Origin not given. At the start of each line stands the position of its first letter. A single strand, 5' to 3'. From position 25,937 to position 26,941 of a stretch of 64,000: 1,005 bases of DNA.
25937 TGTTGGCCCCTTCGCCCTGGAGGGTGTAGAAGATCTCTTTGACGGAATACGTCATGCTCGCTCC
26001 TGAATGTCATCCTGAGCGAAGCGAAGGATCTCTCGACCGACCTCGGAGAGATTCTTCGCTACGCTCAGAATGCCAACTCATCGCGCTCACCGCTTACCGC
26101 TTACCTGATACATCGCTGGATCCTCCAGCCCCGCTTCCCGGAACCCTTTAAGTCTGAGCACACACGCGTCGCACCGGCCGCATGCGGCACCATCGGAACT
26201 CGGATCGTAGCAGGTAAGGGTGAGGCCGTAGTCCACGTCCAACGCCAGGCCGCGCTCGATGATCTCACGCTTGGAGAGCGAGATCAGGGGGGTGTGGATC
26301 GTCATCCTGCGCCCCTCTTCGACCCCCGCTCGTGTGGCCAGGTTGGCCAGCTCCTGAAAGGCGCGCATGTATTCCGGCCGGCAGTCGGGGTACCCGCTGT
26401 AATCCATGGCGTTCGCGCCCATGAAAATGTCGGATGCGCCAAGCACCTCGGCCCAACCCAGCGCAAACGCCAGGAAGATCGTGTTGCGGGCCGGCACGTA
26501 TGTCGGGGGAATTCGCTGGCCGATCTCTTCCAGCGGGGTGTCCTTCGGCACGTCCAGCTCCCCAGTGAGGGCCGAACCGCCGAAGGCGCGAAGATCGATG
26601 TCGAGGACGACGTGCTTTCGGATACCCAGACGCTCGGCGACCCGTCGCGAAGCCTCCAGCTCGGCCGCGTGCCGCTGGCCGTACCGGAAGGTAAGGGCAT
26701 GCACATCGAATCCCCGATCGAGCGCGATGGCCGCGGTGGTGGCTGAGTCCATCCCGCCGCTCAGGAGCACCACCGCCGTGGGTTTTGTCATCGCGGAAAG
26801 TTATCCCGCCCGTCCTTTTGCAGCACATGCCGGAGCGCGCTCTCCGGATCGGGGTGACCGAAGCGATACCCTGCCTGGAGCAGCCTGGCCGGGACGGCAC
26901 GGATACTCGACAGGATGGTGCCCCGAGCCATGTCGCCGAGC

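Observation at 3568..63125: Dispersed 7-9 bp tandem arrays are anchored on stop codons at 8 of about 11 loci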

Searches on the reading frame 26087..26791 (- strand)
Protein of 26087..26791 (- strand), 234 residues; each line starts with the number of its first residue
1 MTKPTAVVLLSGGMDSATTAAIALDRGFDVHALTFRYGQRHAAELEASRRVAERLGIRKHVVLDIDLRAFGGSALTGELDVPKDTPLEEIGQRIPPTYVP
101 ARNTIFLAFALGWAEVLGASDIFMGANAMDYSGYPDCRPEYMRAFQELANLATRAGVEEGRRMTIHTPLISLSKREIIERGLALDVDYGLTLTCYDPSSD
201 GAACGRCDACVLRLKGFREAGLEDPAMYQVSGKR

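Call 16: find_encoding_contigs(protein=window:26087-26791:-, flank=10000, max_places=6)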
Protein window:26087-26791:- (234 aa): no gene with exactly this product is on record in the collection.

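Call 40: search_protein_families(library=pfam, proteins=[window:26087-26791:-])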
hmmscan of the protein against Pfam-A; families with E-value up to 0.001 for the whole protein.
window:26087-26791:- (234 aa): 4 families
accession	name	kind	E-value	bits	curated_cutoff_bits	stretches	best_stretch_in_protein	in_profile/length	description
PF06508.19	QueC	-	9.9e-75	251.1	22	1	5-220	1-209/210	Queuosine biosynthesis protein QueC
PF02568.20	ThiI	-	8.4e-10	39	20.5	1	3-55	3-56/197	Thiamine biosynthesis protein (ThiI)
PF00733.27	Asn_synthase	-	4e-07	30.5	21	1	7-62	21-77/354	Asparagine synthase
PF24167.1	DUF7411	-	3.9e-05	23.8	28.7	1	6-61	3-55/194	Family of unknown function (DUF7411)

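Call 67: find_related_loci(query=window:26087-26791:-, collection=metagenome_contigs, flank=10000)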
Query window:26087-26791:- (234 aa) in metagenome_contigs; peptide patterns used: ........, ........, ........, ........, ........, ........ (x = any residue, [..] = any of these).
457 stretches matched a pattern; 35 encode a relative of the query (tblastn E <= 1e-3); 35 distinct loci.
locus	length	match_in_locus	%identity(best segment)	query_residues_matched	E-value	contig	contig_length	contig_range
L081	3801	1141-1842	94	1-234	1e-153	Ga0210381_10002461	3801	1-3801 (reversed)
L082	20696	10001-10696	94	1-232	2e-148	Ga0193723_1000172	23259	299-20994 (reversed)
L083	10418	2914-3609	94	1-232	9e-147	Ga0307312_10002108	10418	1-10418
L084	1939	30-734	86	1-234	1e-147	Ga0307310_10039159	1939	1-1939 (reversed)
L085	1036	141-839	84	1-233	2e-148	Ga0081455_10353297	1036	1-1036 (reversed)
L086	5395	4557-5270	82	1-234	2e-133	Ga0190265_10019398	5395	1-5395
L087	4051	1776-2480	80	1-234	5e-129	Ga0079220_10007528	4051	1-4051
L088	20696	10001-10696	80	1-232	5e-127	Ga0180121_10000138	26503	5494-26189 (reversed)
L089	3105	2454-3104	81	1-217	7e-124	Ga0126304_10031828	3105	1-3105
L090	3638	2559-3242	76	1-229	1e-117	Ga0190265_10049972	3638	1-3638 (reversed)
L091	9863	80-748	68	6-228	1e-104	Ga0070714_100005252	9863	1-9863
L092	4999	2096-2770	69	4-228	7e-105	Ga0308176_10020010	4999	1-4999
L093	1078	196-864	68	6-228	3e-113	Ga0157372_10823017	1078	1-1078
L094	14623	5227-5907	67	2-228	4e-104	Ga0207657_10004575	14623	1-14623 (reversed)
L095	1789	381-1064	67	1-228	6e-109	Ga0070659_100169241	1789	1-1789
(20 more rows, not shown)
